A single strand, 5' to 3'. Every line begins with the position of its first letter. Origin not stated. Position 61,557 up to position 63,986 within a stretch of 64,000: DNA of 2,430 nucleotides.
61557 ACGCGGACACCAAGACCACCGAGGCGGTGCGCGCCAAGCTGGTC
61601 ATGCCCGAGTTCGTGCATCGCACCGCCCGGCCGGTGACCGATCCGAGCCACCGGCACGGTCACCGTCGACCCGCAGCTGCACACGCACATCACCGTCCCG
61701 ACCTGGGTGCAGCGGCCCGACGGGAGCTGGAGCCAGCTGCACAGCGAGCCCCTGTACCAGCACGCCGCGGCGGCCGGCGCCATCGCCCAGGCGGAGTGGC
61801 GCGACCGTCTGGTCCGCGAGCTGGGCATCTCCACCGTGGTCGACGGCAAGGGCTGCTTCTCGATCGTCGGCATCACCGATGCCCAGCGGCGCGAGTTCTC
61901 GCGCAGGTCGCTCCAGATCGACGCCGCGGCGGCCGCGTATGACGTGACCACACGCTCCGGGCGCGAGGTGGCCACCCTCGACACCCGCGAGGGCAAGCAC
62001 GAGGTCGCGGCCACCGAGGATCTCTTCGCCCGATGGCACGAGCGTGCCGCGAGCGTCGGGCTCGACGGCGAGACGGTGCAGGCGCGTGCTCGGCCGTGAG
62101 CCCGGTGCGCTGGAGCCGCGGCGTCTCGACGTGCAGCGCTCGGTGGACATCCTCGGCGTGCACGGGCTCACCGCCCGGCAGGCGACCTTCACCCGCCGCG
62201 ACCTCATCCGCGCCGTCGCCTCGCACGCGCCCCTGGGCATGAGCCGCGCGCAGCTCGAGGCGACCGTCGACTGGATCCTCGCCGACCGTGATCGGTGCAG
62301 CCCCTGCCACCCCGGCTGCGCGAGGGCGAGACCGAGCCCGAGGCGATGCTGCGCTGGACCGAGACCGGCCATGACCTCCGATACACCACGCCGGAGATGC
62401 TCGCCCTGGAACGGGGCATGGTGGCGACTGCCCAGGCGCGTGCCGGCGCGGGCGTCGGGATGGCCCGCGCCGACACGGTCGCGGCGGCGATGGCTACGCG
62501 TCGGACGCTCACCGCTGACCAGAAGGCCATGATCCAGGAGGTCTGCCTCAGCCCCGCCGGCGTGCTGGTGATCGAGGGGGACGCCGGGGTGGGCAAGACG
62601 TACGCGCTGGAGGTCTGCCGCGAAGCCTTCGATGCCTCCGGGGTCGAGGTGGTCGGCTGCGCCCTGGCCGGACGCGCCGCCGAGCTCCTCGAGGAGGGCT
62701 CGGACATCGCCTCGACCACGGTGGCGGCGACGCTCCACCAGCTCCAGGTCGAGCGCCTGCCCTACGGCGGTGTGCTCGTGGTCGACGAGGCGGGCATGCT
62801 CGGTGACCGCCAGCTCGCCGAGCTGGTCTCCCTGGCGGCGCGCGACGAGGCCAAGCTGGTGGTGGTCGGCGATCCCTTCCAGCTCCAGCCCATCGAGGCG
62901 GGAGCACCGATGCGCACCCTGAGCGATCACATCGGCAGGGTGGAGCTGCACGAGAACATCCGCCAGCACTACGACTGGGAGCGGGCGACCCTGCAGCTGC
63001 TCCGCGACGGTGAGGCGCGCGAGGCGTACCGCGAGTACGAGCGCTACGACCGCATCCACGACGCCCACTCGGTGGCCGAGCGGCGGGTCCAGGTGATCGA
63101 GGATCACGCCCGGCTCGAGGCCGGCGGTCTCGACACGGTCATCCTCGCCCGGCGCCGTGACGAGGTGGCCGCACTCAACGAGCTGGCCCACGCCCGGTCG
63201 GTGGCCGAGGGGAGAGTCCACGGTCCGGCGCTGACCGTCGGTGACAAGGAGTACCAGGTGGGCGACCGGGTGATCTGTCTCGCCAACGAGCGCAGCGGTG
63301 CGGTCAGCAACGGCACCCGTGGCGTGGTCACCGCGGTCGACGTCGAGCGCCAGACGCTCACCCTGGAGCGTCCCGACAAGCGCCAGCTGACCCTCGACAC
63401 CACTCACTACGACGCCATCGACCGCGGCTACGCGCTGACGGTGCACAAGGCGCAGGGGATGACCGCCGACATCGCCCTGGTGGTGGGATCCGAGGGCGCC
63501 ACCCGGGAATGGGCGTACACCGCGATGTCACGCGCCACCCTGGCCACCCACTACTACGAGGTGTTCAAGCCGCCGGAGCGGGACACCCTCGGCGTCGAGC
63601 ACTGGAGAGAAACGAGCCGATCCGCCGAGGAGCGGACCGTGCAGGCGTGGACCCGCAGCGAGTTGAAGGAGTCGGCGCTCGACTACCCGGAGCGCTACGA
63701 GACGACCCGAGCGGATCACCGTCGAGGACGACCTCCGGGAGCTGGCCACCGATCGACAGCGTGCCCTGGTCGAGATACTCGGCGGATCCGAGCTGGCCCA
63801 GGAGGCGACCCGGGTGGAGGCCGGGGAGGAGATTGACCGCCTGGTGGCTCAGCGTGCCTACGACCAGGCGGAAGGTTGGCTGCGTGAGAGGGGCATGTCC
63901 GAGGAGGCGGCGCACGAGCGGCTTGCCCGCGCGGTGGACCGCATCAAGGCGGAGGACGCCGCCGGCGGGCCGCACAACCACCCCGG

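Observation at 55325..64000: Tandem integrase modules of an integrative mobilisable element at tRNA-Leu(TAA)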

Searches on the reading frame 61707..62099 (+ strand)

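Call 7: search_protein_families(library=pfam, proteins=[window:61707-62099:+], max_evalue=0.01)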
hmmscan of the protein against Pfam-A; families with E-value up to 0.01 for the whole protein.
window:61707-62099:+ (130 aa): 1 family
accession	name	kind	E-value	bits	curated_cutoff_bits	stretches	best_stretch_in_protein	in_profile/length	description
PF08751.17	TrwC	-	2.3e-23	83.6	25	1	2-116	167-285/286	TrwC relaxase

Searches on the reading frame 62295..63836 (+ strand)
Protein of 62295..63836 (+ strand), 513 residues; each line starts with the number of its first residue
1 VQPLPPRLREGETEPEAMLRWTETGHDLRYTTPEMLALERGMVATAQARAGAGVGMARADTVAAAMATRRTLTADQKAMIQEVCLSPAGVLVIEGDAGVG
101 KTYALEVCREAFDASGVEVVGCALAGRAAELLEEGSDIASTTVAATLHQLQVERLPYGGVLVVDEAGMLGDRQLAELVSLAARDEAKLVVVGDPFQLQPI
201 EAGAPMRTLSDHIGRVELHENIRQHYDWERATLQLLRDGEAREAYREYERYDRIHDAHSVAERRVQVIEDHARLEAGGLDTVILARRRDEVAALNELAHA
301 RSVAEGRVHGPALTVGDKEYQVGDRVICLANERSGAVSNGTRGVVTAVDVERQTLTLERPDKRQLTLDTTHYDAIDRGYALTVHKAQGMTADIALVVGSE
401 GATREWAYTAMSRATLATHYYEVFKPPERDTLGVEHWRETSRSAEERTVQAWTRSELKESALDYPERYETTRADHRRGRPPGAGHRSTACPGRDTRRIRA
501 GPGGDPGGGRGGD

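Call 7: search_protein_families(library=pfam, proteins=[window:62295-63836:+], max_evalue=0.01)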
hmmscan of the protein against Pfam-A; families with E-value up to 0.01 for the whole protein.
window:62295-63836:+ (513 aa): 11 families
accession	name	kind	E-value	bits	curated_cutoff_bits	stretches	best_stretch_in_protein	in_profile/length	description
PF13604.12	AAA_30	-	5.4e-52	176.8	27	1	72-258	2-190/191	AAA domain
PF13245.12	AAA_19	-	1.2e-13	51.8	25.1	1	86-199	9-131/134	AAA domain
PF01443.25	Viral_helicase1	-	1.4e-09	38.5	21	1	91-201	1-101/228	Viral superfamily 1 RNA helicase core domain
PF13401.12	AAA_22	-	4e-08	34.1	27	1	87-198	4-127/130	AAA domain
PF13538.12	UvrD_C_2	-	2.1e-07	31.2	27.4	1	378-415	2-46/52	UvrD-like helicase C-terminal domain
PF18335.7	SH3_13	-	1.4e-06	28.4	41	1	311-357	17-63/65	ATP-dependent RecD-like DNA helicase SH3 domain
PF22232.2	TraI_hel_assoc_N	-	2.6e-05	25.2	27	1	97-192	3-99/99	TraI helicase-associated ssDNA bd, N-terminal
PF05970.20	PIF1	-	0.00011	22.3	25.9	1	72-141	2-75/223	PIF1-like helicase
PF02689.20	Herpes_Helicase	-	0.00032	19.3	27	0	342-419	695-773/808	Helicase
PF13191.12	AAA_16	-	0.00044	21.2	32.6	1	80-197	16-143/167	AAA ATPase domain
PF13086.12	AAA_11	-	0.00054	20.3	27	0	131-200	189-253/257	AAA domain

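Call 10: find_encoding_contigs(protein=window:62295-63836:+, flank=10000, max_places=6)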
Protein window:62295-63836:+ (513 aa): no gene with exactly this product is on record in the collection.

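Call 21: find_related_loci(query=window:62295-63836:+, collection=genome_contigs, flank=10000)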
Query window:62295-63836:+ (513 aa) in genome_contigs; peptide patterns used: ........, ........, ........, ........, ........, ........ (x = any residue, [..] = any of these).
107 stretches matched a pattern; 23 encode a relative of the query (tblastn E <= 1e-3); 23 distinct loci.
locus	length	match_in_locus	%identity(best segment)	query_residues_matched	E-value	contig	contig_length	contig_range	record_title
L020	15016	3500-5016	99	1-506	0e+0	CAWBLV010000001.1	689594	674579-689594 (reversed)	MAG: Candidatus Dormibacteraeota bacterium isolate MFD05705.bin.2.4 genome assembly, contig: contig_14473, whole genome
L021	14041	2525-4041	99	1-506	0e+0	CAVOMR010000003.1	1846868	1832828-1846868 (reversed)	MAG: Candidatus Dormibacteraeota bacterium isolate MFD00008.bin.2.5 genome assembly, contig: contig_32183, whole genome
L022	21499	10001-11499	97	1-500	0e+0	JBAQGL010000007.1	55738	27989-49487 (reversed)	MAG: Candidatus Dormiibacterota bacterium isolate MFD09291_ilm_asm_bin17 k127_315984, whole genome shotgun sequence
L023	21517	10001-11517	97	1-506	0e+0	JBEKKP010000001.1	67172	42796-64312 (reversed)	MAG: Candidatus Dormibacteria bacterium isolate SPRUCE 34 SPRUCE_34_1, whole genome shotgun sequence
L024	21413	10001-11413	97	1-471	0e+0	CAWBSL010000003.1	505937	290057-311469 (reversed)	MAG: Candidatus Dormibacteraeota bacterium isolate MFD00731.bin.3.67 genome assembly, contig: contig_57422, whole genome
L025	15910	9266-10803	97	1-513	0e+0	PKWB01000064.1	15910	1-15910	MAG: Candidatus Dormiibacterota bacterium isolate palsa_863 73.20120500_P32.17_contig_2682, whole genome shotgun sequenc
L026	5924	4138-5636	97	1-500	0e+0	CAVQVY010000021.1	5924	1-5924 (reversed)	MAG: Candidatus Dormibacteraeota bacterium isolate MFD10064.bin.2.98 genome assembly, contig: contig_212, whole genome s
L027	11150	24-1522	96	1-500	0e+0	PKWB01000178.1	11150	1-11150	MAG: Candidatus Dormiibacterota bacterium isolate palsa_863 73.20120500_P32.17_contig_10198, whole genome shotgun sequen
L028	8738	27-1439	97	1-470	0e+0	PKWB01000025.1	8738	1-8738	MAG: Candidatus Dormiibacterota bacterium isolate palsa_863 73.20120500_P32.17_contig_3498, whole genome shotgun sequenc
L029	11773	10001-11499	96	1-500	0e+0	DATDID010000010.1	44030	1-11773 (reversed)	MAG TPA_asm: Candidatus Dormiibacterota bacterium isolate SMAG_U295 k141_31152, whole genome shotgun sequence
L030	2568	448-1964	96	1-506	0e+0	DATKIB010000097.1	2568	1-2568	MAG TPA_asm: Acidimicrobiales bacterium isolate SMAG_U14593 k141_4074730, whole genome shotgun sequence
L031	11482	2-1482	97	13-506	0e+0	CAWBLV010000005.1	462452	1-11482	MAG: Candidatus Dormibacteraeota bacterium isolate MFD05705.bin.2.4 genome assembly, contig: contig_21752, whole genome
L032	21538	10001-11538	94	1-513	0e+0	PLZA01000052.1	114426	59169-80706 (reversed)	MAG: Candidatus Dormiibacterota bacterium isolate palsa_871 73.20120700_P3D.21_contig_706, whole genome shotgun sequence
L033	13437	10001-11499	95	1-500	0e+0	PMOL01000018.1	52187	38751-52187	MAG: Candidatus Dormiibacterota bacterium isolate palsa_834 73.20110600_P1M.3_contig_488, whole genome shotgun sequence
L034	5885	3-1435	98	23-500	0e+0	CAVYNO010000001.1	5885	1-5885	MAG: uncultured Acidimicrobiales bacterium isolate MFD05705.bin.2.137 genome assembly, contig: contig_14484, whole genom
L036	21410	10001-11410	96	1-470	0e+0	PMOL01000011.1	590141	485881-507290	MAG: Candidatus Dormiibacterota bacterium isolate palsa_834 73.20110600_P1M.3_contig_219, whole genome shotgun sequence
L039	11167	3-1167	96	118-506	0e+0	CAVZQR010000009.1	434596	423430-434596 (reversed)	MAG: Candidatus Dormibacteraeota bacterium isolate MFD05705.bin.2.71 genome assembly, contig: contig_26526, whole genome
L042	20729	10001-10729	95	228-470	5e-148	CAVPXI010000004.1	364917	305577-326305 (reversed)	MAG: Candidatus Dormibacteraeota bacterium isolate MFD10064.bin.2.80 genome assembly, contig: contig_12030, whole genome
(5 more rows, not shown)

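Call 63: search_protein_families(library=pfam, proteins=[L025:11415-13007:-, L025:12710-13282:-, L042:13048-13944:-, L042:11022-11687:-, L042:12169-12768:-], max_evalue=0.01)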
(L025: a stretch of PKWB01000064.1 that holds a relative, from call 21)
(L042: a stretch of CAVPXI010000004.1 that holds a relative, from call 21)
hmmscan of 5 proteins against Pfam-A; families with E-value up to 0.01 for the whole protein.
L025:11415-13007:- (530 aa): 1 family
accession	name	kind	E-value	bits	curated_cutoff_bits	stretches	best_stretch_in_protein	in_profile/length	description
PF10814.13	CwsA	-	0.00036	21.2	26.7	1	102-181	48-127/134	Cell wall synthesis protein CwsA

L025:12710-13282:- (190 aa): 6 families
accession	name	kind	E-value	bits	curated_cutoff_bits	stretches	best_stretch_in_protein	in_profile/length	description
PF08281.18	Sigma70_r4_2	-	3.2e-13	49.5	25.7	1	134-184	4-54/54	Sigma-70, region 4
PF04542.20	Sigma70_r2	-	1.2e-08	35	24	1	44-104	6-68/71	Sigma-70 region 2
PF04545.22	Sigma70_r4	-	3.2e-08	33.4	24.1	1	140-186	4-50/50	Sigma-70, region 4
PF13936.12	HTH_38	-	0.00013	22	27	1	138-180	2-44/44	Helix-turn-helix domain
PF07638.17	Sigma70_ECF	-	0.0016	18.8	21.1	1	135-176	131-171/185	ECF sigma factor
PF13518.12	HTH_28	-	0.004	17.6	25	1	148-179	5-35/52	Helix-turn-helix domain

L042:13048-13944:- (298 aa): 0 families

L042:11022-11687:- (221 aa): 0 families

L042:12169-12768:- (199 aa): 0 families

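Call 66: search_protein_families(library=pfam, proteins=[L032:6494-7657:+, L036:6800-7924:+, L023:4429-5406:+], max_evalue=0.001)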
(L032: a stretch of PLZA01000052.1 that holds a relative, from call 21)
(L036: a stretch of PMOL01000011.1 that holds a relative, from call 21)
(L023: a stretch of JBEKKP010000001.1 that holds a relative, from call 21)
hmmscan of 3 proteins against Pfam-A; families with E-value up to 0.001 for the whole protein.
L032:6494-7657:+ (387 aa): 3 families
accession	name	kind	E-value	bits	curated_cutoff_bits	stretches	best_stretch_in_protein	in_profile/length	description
PF00589.27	Phage_integrase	-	5.6e-23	82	27.1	1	201-365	26-167/172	Phage integrase family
PF14659.12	Phage_int_SAM_3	-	5e-09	36.7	22.6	1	75-124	1-50/58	Phage integrase, N-terminal SAM-like domain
PF22022.2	Phage_int_M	-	3.7e-07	30.7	27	1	81-161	6-89/96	Phage integrase central domain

L036:6800-7924:+ (374 aa): 1 family
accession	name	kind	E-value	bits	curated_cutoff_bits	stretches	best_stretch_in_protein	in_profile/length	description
PF00589.27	Phage_integrase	-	3.1e-28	99.1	27.1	1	173-357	6-169/172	Phage integrase family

L023:4429-5406:+ (325 aa): 2 families
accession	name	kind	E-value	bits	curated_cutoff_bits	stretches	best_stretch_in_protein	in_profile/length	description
PF00589.27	Phage_integrase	-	9.1e-30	104.1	27.1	1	145-312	8-169/172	Phage integrase family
PF02899.23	Phage_int_SAM_1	-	2.9e-05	24.7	22.3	1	41-117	10-83/83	Phage integrase, N-terminal SAM-like domain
